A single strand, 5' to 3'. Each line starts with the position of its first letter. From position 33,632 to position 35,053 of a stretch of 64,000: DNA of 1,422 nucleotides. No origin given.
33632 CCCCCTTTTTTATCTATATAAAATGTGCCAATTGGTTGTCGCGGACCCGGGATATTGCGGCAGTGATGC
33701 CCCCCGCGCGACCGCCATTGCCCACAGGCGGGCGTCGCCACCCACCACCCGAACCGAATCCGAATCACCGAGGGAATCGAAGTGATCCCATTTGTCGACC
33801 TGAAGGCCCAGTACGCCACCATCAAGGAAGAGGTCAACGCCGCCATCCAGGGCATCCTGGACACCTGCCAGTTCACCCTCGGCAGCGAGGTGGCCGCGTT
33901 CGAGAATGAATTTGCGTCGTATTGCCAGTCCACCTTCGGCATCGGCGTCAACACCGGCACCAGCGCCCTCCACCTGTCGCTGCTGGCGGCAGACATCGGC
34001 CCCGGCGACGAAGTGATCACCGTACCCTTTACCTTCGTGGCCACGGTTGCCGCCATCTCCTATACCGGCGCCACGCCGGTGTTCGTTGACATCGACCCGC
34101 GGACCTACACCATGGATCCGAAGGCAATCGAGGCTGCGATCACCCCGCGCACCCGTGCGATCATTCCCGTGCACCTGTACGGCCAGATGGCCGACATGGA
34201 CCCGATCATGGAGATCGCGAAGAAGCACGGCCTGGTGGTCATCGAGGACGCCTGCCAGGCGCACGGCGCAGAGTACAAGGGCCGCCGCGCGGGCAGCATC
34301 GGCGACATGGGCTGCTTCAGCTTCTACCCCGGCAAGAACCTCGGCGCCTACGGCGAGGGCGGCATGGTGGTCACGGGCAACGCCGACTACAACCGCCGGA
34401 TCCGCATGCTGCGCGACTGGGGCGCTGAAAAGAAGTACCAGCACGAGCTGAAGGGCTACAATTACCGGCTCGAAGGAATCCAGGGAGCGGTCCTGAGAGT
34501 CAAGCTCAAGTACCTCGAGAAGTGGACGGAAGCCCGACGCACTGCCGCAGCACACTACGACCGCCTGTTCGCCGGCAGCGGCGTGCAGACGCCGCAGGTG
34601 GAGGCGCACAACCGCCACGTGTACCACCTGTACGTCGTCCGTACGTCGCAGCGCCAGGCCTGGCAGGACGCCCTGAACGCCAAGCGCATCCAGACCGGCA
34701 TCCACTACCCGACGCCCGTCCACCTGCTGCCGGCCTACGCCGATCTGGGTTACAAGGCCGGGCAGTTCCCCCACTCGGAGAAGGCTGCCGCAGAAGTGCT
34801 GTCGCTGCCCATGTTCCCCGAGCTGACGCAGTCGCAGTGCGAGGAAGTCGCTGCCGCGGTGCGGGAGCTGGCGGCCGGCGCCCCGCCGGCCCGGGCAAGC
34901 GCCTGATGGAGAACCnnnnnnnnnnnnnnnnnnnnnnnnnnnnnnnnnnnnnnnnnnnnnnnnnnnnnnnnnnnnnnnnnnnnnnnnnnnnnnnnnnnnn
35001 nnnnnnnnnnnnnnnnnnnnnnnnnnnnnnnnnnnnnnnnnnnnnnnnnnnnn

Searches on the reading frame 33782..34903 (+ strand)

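Call 20: search_protein_families(library=pfam, proteins=[window:33782-34903:+], max_evalue=0.001)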
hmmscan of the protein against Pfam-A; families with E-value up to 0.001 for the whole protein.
window:33782-34903:+ (374 aa): 4 families
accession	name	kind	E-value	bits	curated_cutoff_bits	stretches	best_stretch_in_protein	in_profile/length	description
PF01041.23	DegT_DnrJ_EryC1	-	1.2e-128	429.8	19.8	1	14-361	3-360/360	DegT/DnrJ/EryC1/StrS aminotransferase family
PF01053.26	Cys_Met_Meta_PP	-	2.7e-05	23.4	27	1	38-162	55-179/381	Cys/Met metabolism PLP-dependent enzyme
PF00266.25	Aminotran_5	-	4.6e-05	23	21.5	1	60-163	71-182/371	Aminotransferase class-V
PF01212.27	Beta_elim_lyase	-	0.00067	19.5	27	0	36-209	33-222/288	Beta-eliminating lyase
